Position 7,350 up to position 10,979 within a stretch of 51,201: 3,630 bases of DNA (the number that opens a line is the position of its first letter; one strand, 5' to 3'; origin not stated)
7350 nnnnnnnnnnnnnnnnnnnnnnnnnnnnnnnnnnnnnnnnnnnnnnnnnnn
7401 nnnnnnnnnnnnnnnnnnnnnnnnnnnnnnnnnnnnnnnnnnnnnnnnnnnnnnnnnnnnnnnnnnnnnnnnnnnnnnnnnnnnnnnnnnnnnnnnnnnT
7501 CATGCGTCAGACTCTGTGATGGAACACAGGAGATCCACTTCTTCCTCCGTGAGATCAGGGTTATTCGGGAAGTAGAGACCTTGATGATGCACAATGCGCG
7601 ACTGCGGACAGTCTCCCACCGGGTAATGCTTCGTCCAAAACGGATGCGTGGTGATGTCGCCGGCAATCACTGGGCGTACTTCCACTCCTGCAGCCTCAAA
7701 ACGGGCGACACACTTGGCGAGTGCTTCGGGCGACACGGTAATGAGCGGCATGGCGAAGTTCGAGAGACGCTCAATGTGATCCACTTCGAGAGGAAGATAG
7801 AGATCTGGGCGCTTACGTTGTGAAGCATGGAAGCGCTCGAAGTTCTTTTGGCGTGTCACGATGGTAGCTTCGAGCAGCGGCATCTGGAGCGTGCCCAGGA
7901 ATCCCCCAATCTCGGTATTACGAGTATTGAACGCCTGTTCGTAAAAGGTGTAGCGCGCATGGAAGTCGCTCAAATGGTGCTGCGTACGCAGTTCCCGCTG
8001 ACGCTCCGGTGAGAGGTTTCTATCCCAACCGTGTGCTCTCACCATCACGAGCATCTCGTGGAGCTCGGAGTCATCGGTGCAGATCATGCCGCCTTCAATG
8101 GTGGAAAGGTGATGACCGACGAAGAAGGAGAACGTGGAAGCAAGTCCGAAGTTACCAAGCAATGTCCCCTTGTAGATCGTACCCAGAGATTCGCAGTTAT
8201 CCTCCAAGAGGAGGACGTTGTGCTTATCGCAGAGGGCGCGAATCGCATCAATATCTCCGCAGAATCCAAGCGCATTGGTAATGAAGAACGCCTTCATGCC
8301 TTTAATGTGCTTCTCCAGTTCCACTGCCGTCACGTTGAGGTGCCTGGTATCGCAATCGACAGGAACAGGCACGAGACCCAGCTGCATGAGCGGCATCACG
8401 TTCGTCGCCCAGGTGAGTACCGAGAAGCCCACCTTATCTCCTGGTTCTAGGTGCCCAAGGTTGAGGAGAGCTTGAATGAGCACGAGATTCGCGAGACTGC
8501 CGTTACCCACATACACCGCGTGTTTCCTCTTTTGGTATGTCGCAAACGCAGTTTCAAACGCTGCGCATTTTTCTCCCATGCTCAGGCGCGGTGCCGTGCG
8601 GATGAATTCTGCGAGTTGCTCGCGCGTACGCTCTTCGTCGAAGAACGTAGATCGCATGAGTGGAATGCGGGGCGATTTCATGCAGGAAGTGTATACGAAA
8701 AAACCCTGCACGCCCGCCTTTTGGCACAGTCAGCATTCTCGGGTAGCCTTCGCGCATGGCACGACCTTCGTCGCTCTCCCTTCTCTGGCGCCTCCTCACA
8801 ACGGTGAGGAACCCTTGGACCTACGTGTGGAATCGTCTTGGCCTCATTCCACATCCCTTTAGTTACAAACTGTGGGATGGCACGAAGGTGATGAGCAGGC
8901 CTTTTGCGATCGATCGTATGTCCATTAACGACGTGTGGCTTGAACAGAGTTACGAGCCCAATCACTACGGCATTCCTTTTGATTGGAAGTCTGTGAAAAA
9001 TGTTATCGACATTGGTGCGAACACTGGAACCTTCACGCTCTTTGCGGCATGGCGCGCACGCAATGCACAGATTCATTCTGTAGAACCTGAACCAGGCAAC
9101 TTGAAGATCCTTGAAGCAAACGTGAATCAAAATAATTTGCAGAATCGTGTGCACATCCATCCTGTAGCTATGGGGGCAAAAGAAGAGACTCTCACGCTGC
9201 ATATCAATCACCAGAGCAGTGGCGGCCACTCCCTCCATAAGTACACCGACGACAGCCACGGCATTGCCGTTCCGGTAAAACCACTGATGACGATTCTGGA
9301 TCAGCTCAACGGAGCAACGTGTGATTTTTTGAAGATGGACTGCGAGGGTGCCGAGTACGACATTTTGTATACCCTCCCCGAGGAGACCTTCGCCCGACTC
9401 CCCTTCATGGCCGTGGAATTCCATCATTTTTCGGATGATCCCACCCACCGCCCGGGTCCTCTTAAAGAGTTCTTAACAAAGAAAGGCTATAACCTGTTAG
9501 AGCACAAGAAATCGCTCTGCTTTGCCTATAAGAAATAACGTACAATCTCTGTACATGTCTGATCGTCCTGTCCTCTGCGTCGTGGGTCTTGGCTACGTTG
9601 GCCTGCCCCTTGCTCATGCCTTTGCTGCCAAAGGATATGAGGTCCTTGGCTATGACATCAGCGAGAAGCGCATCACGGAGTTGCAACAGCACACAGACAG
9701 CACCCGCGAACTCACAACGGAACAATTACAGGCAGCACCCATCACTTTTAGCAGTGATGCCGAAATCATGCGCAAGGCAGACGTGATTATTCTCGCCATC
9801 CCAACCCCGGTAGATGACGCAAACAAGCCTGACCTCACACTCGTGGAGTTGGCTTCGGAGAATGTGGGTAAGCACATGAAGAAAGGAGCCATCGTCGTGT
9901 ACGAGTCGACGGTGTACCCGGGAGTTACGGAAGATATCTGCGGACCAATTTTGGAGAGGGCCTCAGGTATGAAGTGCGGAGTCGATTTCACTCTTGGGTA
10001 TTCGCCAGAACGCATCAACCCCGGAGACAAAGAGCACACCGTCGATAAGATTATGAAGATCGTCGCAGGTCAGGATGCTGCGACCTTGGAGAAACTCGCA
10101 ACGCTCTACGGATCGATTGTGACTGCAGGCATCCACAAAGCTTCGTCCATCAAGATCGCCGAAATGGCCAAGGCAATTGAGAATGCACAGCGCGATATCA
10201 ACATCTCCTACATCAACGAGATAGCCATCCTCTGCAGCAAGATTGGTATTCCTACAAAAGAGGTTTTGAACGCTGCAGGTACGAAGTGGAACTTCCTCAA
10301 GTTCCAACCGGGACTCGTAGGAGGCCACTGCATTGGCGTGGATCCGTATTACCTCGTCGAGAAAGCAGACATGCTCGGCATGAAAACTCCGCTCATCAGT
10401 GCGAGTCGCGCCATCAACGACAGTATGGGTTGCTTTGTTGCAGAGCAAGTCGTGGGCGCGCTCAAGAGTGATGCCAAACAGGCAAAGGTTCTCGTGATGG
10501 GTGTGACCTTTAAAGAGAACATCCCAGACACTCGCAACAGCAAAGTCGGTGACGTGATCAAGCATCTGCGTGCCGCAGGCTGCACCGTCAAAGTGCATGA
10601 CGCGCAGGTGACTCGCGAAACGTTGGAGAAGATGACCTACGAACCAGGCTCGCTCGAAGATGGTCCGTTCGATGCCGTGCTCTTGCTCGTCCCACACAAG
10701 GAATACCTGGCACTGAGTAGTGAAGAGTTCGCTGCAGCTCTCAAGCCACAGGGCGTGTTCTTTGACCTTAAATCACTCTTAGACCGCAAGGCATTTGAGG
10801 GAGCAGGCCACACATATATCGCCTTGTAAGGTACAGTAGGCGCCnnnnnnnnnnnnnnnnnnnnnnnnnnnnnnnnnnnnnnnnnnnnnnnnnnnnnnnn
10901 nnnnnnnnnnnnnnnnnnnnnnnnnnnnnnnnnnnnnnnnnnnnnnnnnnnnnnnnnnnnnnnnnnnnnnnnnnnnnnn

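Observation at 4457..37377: Repeated triad of methyltransferase, Dpm1/GtrB-like GT2 and GT-C membrane glycosyltransferase (four to five modules in one locus)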

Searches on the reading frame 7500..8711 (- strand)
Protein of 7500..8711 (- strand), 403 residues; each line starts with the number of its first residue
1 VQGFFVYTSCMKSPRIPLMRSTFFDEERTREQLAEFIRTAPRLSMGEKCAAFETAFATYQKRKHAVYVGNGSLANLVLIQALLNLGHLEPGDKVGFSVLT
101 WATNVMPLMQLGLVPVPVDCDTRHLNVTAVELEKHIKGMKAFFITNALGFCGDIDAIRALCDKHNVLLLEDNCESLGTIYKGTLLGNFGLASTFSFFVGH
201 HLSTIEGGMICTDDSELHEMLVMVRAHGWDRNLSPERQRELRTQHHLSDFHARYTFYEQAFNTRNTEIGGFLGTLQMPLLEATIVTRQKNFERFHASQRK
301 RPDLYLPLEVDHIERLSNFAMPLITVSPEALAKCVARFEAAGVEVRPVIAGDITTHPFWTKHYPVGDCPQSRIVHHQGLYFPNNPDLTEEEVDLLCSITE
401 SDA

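Call 3: search_protein_families(library=pfam, proteins=[window:7500-8711:-], max_evalue=0.01)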
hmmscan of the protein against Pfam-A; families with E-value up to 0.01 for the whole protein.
window:7500-8711:- (403 aa): 2 families
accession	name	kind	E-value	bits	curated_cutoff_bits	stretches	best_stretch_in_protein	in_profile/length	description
PF01041.23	DegT_DnrJ_EryC1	-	6.9e-59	200.3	19.8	1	32-396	10-356/360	DegT/DnrJ/EryC1/StrS aminotransferase family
PF00155.27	Aminotran_1_2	-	0.00012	21.8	19.7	1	50-171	45-185/361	Aminotransferase class I and II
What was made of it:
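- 7500..8711 (-): DegT-family enzyme with His in place of the PLP lysine (ColD/RfbH-type sugar 3-dehydratase). It heads the operon of module 1. Pfam DegT 200 bits (call 3).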

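Call 69: search_protein_families(library=ncbifam, proteins=[window:7500-8711:-], max_evalue=0.00001)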
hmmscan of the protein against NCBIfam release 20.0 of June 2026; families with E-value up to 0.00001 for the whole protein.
window:7500-8711:- (403 aa): 7 families
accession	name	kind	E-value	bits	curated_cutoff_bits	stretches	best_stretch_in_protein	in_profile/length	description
NF011936.0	PRK15407.1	equivalog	1.8e-52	178.5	423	1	42-397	60-430/440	lipopolysaccharide biosynthesis protein RfbH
TIGR03588.1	PseC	equivalog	3.7e-37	128.1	423.5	1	42-396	25-373/380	UDP-4-amino-4,6-dideoxy-N-acetyl-beta-L-altrosamine transaminase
TIGR04181.1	NHT_00031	hypoth_equivalog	2.2e-31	109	420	1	28-378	11-353/359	LegC family aminotransferase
NF008658.2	PRK11658.1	equivalog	6.9e-27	94.1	631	1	42-230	28-212/379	UDP-4-amino-4-deoxy-L-arabinose aminotransferase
NF008687.0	PRK11706.1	equivalog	4e-17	62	375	1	82-232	64-213/375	dTDP-4-amino-4,6-dideoxygalactose transaminase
TIGR04427.1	PLP_DesI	equivalog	1.1e-15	57.7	650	1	20-232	25-232/390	dTDP-4-dehydro-6-deoxyglucose aminotransferase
TIGR02379.1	ECA_wecE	subfamily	2.4e-12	46.3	434.85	1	86-232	66-214/376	dTDP-4-amino-4,6-dideoxy-D-glucose transaminase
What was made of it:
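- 7500..8711 (-): Best NCBIfam match is RfbH (call 69).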

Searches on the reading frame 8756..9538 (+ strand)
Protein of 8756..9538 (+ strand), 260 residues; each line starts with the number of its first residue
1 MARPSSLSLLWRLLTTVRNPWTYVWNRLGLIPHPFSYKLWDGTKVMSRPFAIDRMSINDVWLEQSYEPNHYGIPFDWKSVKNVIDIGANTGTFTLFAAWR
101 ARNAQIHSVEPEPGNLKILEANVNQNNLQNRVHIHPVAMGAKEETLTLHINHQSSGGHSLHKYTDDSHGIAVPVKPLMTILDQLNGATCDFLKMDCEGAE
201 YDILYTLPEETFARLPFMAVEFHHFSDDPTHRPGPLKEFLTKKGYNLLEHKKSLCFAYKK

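Call 3: search_protein_families(library=pfam, proteins=[window:8756-9538:+], max_evalue=0.01)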
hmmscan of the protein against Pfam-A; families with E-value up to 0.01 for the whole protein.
window:8756-9538:+ (260 aa): 6 families
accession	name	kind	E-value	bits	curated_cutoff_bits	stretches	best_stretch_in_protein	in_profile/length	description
PF05050.19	Methyltransf_21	-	4.8e-21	76.1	22.7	1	85-246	1-172/173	Methyltransferase FkbM domain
PF05575.17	V_cholerae_RfbT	-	3.2e-06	27.1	27.9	1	81-209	81-212/286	Vibrio cholerae RfbT protein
PF02475.24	TRM5-TYW2_MTfase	-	4e-05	24.1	28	1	76-142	33-97/164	TRM5/TYW2 methyltransferase domain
PF05175.20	MTS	-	0.001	19.2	23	1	80-137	32-88/170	Methyltransferase small domain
PF13649.12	Methyltransf_25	-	0.0011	20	27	1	83-133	1-49/97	Methyltransferase domain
PF01728.25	FtsJ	-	0.0016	18.8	24.1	1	77-121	19-60/181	FtsJ-like methyltransferase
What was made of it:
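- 8756..9538 (+): FkbM_a methyltransferase, at the head of the module 2 operon. Pfam Methyltransf_21 76 bits (call 3).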

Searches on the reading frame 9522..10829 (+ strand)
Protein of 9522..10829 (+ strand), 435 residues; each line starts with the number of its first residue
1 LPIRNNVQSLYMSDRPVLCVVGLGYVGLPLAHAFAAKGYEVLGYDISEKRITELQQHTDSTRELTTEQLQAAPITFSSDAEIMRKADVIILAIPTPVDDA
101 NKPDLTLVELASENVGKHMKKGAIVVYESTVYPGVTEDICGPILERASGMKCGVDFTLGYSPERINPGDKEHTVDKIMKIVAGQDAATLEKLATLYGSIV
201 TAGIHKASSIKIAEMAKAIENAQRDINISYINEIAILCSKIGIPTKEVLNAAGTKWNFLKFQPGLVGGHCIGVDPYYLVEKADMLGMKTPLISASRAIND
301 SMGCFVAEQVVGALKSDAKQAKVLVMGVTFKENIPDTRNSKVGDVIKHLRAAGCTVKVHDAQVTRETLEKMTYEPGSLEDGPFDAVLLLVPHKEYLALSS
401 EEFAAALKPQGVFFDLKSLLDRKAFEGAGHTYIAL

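Call 3: search_protein_families(library=pfam, proteins=[window:9522-10829:+], max_evalue=0.01)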
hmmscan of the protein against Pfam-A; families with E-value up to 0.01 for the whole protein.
window:9522-10829:+ (435 aa): 15 families
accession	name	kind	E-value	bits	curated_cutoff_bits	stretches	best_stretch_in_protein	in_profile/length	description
PF03721.20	UDPG_MGDP_dh_N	-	1.7e-38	132.5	27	1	18-190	3-181/187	UDP-glucose/GDP-mannose dehydrogenase family, NAD binding domain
PF00984.24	UDPG_MGDP_dh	-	2.9e-25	88.7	25.4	1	213-300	3-93/94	UDP-glucose/GDP-mannose dehydrogenase family, central domain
PF03720.21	UDPG_MGDP_dh_C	-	5.2e-19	69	30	1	324-422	1-103/103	UDP-glucose/GDP-mannose dehydrogenase family, UDP binding domain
PF03446.21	NAD_binding_2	-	6.4e-10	39.7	21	1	19-139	3-103/161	NAD binding domain of 6-phosphogluconate dehydrogenase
PF02737.24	3HCDH_N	-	6.1e-08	33.2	22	1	19-94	3-87/180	3-hydroxyacyl-CoA dehydrogenase, NAD binding domain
PF03807.23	F420_oxidored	-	2.1e-06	28.7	21.6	1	18-95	2-69/94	NADP oxidoreductase coenzyme F420-dependent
PF01210.29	NAD_Gly3P_dh_N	-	7.4e-06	26.5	23.1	1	19-96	3-80/158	NAD-dependent glycerol-3-phosphate dehydrogenase N-terminus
PF02826.25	2-Hacid_dh_C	-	1.3e-05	25.1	25.1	1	17-94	38-100/178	D-isomer specific 2-hydroxyacid dehydrogenase, NAD binding domain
PF02558.23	ApbA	-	4.1e-05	23.7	22.2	1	19-95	2-76/150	Ketopantoate reductase PanE/ApbA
PF01262.27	AlaDh_PNT_C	-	0.00017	21.5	23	1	19-126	32-126/214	Alanine dehydrogenase/PNT, C-terminal domain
PF08242.18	Methyltransf_12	-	0.00027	22.1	30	1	22-91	6-71/98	Methyltransferase domain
PF13649.12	Methyltransf_25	-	0.00099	20.2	27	0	22-76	7-60/97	Methyltransferase domain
PF04760.21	IF2_N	-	0.0011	19.1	25.3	0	341-371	16-46/53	Translation initiation factor IF-2, N-terminal region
PF00070.33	Pyr_redox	-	0.0017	19.2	22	0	19-49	3-30/82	Pyridine nucleotide-disulphide oxidoreductase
PF08241.18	Methyltransf_11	-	0.0063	17.6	21.2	0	31-70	11-50/95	Methyltransferase domain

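Call 69: search_protein_families(library=ncbifam, proteins=[window:9522-10829:+], max_evalue=0.00001)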
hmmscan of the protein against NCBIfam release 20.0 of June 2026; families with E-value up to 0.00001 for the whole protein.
window:9522-10829:+ (435 aa): 11 families
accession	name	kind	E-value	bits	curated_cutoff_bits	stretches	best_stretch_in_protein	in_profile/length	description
TIGR03026.1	NDP-sugDHase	subfamily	1.5e-118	396.1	189.8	1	18-415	3-410/413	nucleotide sugar dehydrogenase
NF011729.0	PRK15182.1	equivalog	1.2e-115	386.8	592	1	17-421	8-417/425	Vi polysaccharide biosynthesis UDP-N-acetylglucosamine C-6 dehydrogenase TviB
NF040825.1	UDPMaNacDH_Arch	equivalog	1.9e-61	208.2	750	1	19-408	4-390/418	UDP-N-acetyl-D-mannosamine dehydrogenase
NF008286.0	PRK11064.1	equivalog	3.3e-56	190.7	459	1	18-404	6-408/420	UDP-N-acetyl-D-mannosamine dehydrogenase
NF041297.1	UDPGDh_AglM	equivalog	1.5e-43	149.3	670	1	18-369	3-365/429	UDP-glucose 6-dehydrogenase AglM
NF047673.2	TeichurnBiosyTuaD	equivalog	5.9e-36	124.5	700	1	18-432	4-426/439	UDP-glucose 6-dehydrogenase TuaD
NF011631.0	PRK15057.1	equivalog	1.3e-09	37.7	757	1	19-367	4-343/388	UDP-glucose 6-dehydrogenase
TIGR01505.1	tartro_sem_red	equivalog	3.4e-08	33.1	340.75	1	19-251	3-203/291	2-hydroxy-3-oxopropionate reductase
NF043037.1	ThreonDh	equivalog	2.8e-07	30.2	350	1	18-258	5-218/297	L-threonate dehydrogenase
NF008592.0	PRK11559.1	equivalog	1.6e-06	27.6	397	0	20-251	7-206/296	2-hydroxy-3-oxopropionate reductase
NF000942.0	PRK00094.1-4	subfamily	1.9e-06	27.3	257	0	19-96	6-83/334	NAD(P)H-dependent glycerol-3-phosphate dehydrogenase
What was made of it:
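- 9522..10829 (+): TviB-like nucleotide-sugar 6-dehydrogenase (UDP-GlcNAc or UDP-ManNAc dehydrogenase type). NCBIfam TviB 387 bits; NDP-sugar dehydrogenase 396 bits (call 69).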
